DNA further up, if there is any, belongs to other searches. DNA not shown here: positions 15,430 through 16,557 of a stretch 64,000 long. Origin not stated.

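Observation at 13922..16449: WYL-regulator operon with a DUF1810 fusion protein and an SGNH-like protein, next to Zorya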

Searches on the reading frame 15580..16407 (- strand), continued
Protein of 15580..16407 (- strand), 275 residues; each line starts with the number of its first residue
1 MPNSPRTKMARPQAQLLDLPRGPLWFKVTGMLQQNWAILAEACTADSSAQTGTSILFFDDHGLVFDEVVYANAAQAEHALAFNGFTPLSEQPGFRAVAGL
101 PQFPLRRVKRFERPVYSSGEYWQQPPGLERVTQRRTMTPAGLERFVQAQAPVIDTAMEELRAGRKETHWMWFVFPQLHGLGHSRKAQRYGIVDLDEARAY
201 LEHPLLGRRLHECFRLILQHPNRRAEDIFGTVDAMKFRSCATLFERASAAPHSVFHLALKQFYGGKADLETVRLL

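Call 52: find_encoding_contigs(protein=P0009, flank=8000, max_places=3)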
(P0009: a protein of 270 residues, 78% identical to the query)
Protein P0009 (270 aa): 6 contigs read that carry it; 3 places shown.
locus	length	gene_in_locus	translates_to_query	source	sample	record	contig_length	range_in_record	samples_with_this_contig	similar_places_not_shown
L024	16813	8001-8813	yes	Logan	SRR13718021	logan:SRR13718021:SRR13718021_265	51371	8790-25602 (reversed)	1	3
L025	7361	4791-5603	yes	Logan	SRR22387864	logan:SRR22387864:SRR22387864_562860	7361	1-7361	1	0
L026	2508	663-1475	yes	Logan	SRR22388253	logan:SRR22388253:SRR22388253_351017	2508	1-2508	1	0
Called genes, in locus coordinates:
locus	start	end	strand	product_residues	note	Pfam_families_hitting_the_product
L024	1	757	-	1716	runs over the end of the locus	PF07669:Eco57I (faint)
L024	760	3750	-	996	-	PF00270:DEAD, PF04851:ResIII, PF00176:SNF2-rel_dom, PF00271:Helicase_C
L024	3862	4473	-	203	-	PF13472:Lipase_GDSL_2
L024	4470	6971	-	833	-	PF08487:VIT, PF00092:VWA, PF13519:VWA_2, PF13768:VWA_3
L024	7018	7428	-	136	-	PF13411:MerR_1, PF00376:MerR (weak)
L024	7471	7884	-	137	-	-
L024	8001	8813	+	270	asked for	PF08837:DUF1810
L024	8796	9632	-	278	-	PF13020:NOV_C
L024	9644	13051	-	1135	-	PF13482:RNase_H_2, PF01443:Viral_helicase1 (faint), PF13086:AAA_11 (faint), PF13245:AAA_19 (weak), PF13604:AAA_30, PF13087:AAA_12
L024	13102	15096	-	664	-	PF01442:Apolipoprotein, PF02646:RmuC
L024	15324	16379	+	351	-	PF08279:HTH_11 (weak), PF13280:WYL, PF25583:WCX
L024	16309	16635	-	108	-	-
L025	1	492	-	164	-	?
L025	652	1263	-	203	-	PF13472:Lipase_GDSL_2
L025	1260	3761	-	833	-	PF08487:VIT, PF00092:VWA, PF13519:VWA_2, PF13768:VWA_3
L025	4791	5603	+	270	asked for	PF08837:DUF1810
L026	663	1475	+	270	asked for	PF08837:DUF1810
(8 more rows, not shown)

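Call 58: find_encoding_contigs(protein=P0091, flank=5000, max_places=2)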
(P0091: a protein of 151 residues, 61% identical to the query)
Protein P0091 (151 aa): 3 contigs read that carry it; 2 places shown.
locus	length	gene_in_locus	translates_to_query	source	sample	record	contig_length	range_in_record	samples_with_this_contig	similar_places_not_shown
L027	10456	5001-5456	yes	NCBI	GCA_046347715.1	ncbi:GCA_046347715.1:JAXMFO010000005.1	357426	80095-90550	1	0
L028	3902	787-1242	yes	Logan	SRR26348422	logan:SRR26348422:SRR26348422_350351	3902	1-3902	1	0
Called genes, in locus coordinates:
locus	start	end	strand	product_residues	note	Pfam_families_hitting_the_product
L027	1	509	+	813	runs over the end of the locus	PF01161:PBP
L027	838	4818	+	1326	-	PF00211:Guanylate_cyc (weak), PF13374:TPR_10 (faint), PF13432:TPR_16 (faint), PF00211:Guanylate_cyc, PF13191:AAA_16, PF13424:TPR_12 (weak), PF17874:TPR_MalT, PF13424:TPR_12, +3 more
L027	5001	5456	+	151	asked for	PF08837:DUF1810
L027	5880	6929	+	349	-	PF13407:Peripla_BP_4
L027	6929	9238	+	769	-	PF00989:PAS (weak), PF08448:PAS_4, PF13426:PAS_9, PF00512:HisKA, PF02518:HATPase_c, PF00072:Response_reg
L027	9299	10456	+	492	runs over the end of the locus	-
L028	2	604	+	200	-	?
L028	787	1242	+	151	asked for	PF08837:DUF1810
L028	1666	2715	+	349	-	PF13407:Peripla_BP_4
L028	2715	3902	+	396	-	?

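Call 59: find_encoding_contigs(protein=P0110, flank=5000, max_places=2)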
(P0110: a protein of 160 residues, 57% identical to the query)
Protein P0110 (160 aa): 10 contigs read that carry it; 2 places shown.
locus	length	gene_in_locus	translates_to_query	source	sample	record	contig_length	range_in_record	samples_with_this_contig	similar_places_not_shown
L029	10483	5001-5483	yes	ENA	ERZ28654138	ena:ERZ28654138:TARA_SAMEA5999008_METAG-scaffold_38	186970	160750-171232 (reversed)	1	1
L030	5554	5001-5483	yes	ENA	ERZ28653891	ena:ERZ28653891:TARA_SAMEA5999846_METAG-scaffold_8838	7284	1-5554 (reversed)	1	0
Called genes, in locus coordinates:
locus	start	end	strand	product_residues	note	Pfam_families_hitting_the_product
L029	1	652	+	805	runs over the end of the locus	PF01588:tRNA_bind, PF03483:B3_4, PF03484:B5, PF17759:tRNA_synthFbeta, PF03147:FDX-ACB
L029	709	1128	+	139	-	PF18291:HU-HIG (weak), PF00216:Bac_DNA_binding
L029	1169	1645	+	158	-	PF00376:MerR, PF13411:MerR_1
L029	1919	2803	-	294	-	PF00753:Lactamase_B, PF12706:Lactamase_B_2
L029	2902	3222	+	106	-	PF01022:HTH_5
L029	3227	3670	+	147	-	PF04143:Sulf_transp (weak)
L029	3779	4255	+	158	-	PF20398:DUF6691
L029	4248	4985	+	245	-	PF04654:DUF599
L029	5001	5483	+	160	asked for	PF08837:DUF1810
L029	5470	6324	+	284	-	PF02146:SIR2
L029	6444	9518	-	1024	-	PF13298:LigD_N, PF01068:DNA_ligase_A_M, PF04679:DNA_ligase_A_C, PF21686:LigD_Prim-Pol, PF01896:DNA_primase_S (weak)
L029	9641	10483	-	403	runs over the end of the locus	PF02735:Ku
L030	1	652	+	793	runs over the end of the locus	?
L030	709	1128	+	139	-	PF18291:HU-HIG (weak), PF00216:Bac_DNA_binding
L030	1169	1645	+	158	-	PF00376:MerR, PF13411:MerR_1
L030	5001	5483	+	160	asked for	PF08837:DUF1810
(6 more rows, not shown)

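Call 60: find_encoding_contigs(protein=P0102, flank=5000, max_places=2)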
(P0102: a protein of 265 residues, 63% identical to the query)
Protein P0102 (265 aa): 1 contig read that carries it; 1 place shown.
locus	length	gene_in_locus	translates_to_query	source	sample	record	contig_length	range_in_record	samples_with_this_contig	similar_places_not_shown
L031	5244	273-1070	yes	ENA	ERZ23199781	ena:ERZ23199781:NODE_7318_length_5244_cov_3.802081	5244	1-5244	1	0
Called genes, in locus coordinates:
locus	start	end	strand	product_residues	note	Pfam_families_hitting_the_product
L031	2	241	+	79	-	?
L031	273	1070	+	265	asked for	PF08837:DUF1810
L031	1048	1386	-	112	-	-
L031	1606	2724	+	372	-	PF00768:Peptidase_S11, PF13354:Beta-lactamase2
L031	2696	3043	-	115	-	PF00072:Response_reg (weak)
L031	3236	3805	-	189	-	-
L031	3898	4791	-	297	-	PF03446:NAD_binding_2, PF14833:NAD_binding_11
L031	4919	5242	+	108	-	?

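Call 97: search_protein_families(library=padloc, proteins=[L024:7471-7884:-, L024:7018-7428:-, L024:4470-6971:-, L022:3636-4418:-, L024:8796-9632:-, L024:9644-13051:-, L024:13102-15096:-, L022:14704-16341:-], max_evalue=0.001)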
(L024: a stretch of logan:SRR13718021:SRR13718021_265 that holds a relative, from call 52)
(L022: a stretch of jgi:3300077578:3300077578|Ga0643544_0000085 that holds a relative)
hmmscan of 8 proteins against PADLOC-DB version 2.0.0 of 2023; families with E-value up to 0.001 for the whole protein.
L024:7471-7884:- (137 aa): 0 families

L024:7018-7428:- (136 aa): 1 family
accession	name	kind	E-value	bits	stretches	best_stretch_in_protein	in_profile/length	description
PDLC04133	mad1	-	1.8e-05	22.9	1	1-51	2-51/60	mads_1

L024:4470-6971:- (833 aa): 1 family
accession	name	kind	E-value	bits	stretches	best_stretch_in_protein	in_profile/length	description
PDLC02203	MzaA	-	8.8e-05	18.9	1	633-666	640-673/683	-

L022:3636-4418:- (260 aa): 0 families

L024:8796-9632:- (278 aa): 5 families
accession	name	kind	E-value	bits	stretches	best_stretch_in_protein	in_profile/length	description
PDLC05008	PDC-S36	-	3.3e-14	51.3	1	139-236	148-248/280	-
PDLC04021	PD-T4-1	-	6.6e-11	39.7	1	144-271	245-377/383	-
PDLC03971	TmtA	-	3.7e-05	19.4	1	126-236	1625-1738/1782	-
PDLC04022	PD-T4-1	-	0.00022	18.6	1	146-270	80-209/216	-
PDLC03972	TmtA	-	0.00066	15.8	1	181-258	1214-1289/1302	-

L024:9644-13051:- (1135 aa): 5 families
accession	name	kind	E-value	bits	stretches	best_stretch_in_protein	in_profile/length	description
PDLC03920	MkoA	-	1.9e-43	147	2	840-1108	771-1080/1112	-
PDLC03921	MkoA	-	1.2e-28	97.4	2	840-1102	1276-1565/1607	-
PDLC03924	MkoC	-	1.1e-25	88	2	923-1115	768-956/1136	-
PDLC02895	DpdJ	-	6.9e-15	51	1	855-1131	190-478/2112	DpdJ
PDLC05009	PDC-S37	-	1.9e-05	20.6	0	729-771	296-339/1550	-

L024:13102-15096:- (664 aa): 3 families
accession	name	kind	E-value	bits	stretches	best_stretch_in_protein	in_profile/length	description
PDLC00648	ZorA3|ZorA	-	1e-07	29.1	1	43-327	228-503/692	MotA/ExbB/TolQ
PDLC00647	ZorA3|ZorA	-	2.6e-07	27.5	1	42-376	230-560/780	MotA/ExbB/TolQ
PDLC00640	ZorA2|ZorA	-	0.00099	15.9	0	301-399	426-523/590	MotA/ExbB/TolQ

L022:14704-16341:- (545 aa): 0 families
